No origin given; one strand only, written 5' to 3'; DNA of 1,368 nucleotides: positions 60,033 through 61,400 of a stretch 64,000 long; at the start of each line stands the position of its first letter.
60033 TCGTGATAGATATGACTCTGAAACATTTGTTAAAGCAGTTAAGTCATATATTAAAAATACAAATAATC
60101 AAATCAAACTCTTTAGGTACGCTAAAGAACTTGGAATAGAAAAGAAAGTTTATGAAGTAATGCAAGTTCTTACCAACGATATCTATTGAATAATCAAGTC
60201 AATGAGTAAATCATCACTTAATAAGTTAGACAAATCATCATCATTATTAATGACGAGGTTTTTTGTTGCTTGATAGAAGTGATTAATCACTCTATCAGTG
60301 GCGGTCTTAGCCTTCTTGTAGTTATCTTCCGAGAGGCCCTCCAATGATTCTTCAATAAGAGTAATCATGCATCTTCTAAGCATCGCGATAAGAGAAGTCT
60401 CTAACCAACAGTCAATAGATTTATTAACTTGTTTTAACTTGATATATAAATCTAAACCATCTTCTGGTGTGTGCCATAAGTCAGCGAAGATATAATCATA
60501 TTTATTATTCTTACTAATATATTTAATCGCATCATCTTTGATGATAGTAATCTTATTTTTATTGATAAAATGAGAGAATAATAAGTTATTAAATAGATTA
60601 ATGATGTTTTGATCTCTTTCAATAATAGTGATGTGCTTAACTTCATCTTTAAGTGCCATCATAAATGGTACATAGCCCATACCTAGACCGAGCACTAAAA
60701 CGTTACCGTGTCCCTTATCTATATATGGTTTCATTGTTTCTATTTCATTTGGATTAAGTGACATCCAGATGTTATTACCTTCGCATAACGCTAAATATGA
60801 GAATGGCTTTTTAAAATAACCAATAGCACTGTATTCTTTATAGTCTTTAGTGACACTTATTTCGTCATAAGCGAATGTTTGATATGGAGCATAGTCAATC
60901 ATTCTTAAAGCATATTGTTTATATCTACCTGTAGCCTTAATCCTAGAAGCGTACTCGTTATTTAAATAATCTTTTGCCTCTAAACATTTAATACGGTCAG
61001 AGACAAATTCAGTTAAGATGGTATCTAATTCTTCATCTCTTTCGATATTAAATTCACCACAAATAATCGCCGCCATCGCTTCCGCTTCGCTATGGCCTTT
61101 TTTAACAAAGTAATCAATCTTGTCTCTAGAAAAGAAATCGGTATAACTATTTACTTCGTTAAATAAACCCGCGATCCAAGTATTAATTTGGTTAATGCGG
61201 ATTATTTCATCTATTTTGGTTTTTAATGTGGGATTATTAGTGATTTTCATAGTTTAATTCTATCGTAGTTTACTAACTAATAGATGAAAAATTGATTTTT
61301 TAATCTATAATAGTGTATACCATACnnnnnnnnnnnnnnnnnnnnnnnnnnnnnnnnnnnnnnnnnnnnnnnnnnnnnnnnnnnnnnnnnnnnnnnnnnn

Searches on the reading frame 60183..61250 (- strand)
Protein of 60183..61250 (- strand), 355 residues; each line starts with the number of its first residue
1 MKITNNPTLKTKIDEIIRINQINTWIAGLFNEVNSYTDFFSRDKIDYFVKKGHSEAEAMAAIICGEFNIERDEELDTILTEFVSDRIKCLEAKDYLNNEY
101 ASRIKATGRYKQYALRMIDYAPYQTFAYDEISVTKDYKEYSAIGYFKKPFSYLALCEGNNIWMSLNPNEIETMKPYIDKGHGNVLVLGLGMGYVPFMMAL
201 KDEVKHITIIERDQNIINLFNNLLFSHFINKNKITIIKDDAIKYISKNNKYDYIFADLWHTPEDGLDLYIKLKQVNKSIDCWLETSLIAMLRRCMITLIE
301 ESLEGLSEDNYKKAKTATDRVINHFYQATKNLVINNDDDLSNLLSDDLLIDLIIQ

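Call 103: search_protein_families(library=pfam, proteins=[window:60183-61250:-], max_evalue=0.00001)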
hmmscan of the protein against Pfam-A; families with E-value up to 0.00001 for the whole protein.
window:60183-61250:- (355 aa): 1 family
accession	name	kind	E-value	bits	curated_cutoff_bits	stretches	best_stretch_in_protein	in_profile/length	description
PF01564.23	Spermine_synth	-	2.1e-07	31.1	22.9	1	179-260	17-101/186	Spermine/spermidine synthase domain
